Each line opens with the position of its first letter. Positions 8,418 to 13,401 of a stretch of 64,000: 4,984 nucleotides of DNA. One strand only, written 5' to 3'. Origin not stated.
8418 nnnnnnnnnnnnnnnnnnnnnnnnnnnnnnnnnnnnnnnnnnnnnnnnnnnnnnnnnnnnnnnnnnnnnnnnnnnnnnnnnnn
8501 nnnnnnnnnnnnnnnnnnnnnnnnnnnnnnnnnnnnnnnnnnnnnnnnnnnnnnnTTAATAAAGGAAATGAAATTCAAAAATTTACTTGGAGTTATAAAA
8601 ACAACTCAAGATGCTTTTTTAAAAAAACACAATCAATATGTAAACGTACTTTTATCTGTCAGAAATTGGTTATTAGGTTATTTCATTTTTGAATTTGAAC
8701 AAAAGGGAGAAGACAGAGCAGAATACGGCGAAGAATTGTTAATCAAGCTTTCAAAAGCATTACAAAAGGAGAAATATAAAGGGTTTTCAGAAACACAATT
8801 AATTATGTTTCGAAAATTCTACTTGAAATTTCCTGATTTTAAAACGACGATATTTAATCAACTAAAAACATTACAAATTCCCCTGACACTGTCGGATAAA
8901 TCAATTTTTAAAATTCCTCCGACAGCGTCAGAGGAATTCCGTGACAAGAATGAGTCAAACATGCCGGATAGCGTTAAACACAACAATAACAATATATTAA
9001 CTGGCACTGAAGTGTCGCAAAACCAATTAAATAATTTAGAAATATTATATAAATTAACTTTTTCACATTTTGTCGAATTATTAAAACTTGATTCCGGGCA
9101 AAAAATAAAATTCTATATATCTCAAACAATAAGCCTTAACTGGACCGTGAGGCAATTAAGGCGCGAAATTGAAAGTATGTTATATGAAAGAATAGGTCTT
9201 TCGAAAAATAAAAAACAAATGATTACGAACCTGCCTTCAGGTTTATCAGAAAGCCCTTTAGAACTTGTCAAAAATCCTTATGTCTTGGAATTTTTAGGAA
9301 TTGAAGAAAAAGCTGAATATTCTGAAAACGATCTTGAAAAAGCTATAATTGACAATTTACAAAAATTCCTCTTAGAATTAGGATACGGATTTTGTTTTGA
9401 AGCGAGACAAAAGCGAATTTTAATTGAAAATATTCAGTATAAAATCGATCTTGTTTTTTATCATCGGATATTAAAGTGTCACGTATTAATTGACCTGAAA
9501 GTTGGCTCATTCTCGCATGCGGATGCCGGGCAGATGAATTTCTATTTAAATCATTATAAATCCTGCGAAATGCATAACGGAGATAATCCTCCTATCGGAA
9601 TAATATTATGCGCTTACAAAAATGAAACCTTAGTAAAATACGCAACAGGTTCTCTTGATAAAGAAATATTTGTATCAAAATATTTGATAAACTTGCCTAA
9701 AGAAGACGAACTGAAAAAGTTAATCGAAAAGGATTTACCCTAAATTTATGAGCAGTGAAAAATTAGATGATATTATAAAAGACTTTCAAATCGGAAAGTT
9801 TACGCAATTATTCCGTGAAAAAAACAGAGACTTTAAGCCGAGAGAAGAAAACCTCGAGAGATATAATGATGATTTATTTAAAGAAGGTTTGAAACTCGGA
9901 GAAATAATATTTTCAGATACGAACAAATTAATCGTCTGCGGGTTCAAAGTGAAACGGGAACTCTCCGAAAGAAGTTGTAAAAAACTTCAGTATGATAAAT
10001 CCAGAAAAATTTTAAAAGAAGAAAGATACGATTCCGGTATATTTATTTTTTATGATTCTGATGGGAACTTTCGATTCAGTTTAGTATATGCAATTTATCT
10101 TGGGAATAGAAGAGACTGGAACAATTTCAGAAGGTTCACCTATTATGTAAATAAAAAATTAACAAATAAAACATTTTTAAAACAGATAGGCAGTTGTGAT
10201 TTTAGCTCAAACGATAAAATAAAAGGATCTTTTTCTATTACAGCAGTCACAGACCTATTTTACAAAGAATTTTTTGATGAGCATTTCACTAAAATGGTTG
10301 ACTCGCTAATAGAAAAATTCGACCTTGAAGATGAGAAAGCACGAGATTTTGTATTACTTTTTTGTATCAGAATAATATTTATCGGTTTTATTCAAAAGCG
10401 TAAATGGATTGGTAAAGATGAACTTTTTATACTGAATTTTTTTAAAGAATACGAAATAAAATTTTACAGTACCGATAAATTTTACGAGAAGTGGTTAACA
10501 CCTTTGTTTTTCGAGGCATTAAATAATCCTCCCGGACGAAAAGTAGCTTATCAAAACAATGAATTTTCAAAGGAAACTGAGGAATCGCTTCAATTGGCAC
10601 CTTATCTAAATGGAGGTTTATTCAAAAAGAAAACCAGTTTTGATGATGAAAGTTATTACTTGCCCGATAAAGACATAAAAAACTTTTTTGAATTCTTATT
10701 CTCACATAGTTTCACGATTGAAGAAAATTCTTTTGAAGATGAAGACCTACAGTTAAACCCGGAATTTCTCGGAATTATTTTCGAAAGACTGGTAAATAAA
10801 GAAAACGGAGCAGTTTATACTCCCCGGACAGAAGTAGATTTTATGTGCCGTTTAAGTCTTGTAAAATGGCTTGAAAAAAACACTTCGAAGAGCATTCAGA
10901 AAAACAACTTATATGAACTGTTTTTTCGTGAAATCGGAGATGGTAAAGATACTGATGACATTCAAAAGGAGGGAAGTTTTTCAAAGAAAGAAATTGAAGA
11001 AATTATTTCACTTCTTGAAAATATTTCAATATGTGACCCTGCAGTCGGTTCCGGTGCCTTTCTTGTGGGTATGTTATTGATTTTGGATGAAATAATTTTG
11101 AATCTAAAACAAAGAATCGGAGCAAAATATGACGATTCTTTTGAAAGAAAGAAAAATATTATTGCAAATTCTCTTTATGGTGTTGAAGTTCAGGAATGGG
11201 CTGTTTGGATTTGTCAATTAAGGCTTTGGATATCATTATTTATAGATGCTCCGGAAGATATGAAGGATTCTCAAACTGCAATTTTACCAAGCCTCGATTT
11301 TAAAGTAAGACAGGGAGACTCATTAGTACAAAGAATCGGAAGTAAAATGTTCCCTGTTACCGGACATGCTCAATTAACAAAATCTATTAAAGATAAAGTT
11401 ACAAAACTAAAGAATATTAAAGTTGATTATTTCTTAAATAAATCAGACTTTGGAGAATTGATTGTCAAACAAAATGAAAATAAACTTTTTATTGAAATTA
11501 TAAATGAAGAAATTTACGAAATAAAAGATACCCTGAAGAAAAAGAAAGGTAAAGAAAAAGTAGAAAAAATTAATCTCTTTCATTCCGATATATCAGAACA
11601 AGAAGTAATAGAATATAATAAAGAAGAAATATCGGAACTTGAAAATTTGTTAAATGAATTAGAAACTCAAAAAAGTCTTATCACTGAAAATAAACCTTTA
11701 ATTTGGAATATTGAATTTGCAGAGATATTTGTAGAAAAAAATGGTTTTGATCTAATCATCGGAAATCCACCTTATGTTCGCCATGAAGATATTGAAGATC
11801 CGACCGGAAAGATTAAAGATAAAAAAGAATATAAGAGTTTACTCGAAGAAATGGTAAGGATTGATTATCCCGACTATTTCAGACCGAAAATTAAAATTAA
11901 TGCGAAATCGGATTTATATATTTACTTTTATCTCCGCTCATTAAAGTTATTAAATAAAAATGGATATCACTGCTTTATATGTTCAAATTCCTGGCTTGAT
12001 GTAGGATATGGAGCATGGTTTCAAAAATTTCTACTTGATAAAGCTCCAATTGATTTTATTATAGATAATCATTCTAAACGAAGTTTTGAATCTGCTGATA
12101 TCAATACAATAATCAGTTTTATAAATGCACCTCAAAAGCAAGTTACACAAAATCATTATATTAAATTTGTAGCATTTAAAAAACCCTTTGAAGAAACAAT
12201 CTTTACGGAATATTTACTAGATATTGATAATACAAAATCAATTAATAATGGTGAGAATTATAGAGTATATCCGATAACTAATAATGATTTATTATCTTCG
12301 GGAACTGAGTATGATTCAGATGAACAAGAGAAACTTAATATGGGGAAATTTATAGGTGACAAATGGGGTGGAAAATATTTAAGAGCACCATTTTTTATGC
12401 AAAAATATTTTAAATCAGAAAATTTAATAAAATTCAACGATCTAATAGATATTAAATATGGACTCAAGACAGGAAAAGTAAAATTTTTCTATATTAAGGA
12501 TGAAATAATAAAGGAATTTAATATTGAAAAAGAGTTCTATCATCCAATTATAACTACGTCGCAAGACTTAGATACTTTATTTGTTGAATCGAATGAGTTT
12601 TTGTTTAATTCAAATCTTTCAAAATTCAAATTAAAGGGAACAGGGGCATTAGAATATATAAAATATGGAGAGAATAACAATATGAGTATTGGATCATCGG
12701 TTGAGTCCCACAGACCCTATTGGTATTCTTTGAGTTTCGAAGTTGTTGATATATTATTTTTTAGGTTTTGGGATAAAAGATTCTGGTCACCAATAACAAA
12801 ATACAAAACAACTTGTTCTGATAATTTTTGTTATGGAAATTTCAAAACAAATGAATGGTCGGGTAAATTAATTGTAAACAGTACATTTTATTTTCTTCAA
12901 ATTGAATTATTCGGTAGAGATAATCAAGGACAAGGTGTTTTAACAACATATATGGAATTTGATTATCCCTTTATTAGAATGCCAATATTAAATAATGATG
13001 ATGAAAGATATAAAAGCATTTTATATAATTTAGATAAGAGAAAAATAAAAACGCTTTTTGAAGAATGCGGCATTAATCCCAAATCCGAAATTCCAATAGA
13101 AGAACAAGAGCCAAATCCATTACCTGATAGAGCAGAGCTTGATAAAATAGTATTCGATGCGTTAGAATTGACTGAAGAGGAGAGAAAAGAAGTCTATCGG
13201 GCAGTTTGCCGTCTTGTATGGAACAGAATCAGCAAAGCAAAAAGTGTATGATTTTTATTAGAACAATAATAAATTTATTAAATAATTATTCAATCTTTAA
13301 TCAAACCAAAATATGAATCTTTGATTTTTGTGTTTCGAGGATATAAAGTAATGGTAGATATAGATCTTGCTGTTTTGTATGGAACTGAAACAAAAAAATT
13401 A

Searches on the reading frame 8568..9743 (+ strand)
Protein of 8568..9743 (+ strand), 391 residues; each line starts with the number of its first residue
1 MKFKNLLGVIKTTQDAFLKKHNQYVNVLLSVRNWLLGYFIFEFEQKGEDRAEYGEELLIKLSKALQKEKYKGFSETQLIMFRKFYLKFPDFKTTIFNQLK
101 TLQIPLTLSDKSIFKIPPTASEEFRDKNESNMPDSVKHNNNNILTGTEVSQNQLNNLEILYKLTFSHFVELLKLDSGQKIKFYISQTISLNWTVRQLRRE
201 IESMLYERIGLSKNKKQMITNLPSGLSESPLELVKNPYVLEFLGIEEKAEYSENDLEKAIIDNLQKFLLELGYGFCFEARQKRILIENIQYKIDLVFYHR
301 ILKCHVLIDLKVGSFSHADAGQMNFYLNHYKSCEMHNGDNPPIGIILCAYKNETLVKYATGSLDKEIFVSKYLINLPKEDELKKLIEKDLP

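Call 45: search_protein_families(library=pfam, max_evalue=0.001, proteins=[window:8568-9743:+])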
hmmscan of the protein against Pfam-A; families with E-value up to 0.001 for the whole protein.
window:8568-9743:+ (391 aa): 2 families
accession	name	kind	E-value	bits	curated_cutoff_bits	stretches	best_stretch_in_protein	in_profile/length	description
PF06250.17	YhcG_C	-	1.8e-55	187.5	32.5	1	232-384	2-154/157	YhcG PDDEXK nuclease domain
PF17761.7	DUF1016_N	-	1.6e-25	90.2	32.8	2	20-92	12-83/137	DUF1016 N-terminal domain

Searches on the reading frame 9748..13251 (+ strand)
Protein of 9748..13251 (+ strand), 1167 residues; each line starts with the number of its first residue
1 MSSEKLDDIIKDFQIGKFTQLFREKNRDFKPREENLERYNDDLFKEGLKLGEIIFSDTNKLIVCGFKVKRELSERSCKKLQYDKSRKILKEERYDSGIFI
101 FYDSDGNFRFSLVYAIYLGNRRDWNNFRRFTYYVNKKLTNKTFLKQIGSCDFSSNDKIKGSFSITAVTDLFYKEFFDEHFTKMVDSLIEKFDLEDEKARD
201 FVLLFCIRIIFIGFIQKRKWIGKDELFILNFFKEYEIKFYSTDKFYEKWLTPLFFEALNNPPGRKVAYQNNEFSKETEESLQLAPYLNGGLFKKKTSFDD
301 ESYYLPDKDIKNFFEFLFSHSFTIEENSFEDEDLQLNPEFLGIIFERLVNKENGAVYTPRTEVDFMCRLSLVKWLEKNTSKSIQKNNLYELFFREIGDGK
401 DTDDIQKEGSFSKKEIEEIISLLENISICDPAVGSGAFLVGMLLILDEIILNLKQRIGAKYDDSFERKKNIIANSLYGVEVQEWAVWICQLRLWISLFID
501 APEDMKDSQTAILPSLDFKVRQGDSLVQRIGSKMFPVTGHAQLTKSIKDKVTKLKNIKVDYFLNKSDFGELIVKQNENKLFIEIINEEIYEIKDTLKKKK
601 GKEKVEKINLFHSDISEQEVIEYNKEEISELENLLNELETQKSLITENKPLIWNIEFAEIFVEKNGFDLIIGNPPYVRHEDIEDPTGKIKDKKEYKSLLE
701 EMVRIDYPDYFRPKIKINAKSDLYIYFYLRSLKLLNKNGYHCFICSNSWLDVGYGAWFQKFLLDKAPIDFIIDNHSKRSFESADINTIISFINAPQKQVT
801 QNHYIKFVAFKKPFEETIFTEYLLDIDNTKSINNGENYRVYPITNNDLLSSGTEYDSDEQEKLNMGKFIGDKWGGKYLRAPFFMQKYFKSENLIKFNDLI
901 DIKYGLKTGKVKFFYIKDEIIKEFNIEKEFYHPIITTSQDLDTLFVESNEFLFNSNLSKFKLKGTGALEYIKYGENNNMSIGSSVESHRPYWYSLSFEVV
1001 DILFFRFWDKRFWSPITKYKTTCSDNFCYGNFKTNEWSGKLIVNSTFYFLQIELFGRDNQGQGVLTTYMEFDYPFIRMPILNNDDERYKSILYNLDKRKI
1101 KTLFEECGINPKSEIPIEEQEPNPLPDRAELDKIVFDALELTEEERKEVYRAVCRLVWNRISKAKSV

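Call 45: search_protein_families(library=pfam, max_evalue=0.001, proteins=[window:9748-13251:+])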
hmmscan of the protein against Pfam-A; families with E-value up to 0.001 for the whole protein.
window:9748-13251:+ (1167 aa): 3 families
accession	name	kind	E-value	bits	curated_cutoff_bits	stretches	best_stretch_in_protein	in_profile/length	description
PF07669.17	Eco57I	-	2.2e-31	109.7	25.3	1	474-780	1-171/171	Eco57I restriction-modification methylase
PF20473.4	MmeI_Mtase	-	1.4e-11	44.6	27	1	412-498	7-87/259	MmeI, DNA-methyltransferase domain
PF02384.22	N6_Mtase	-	7.6e-07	29.2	20.4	0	418-495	40-99/311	N-6 DNA Methylase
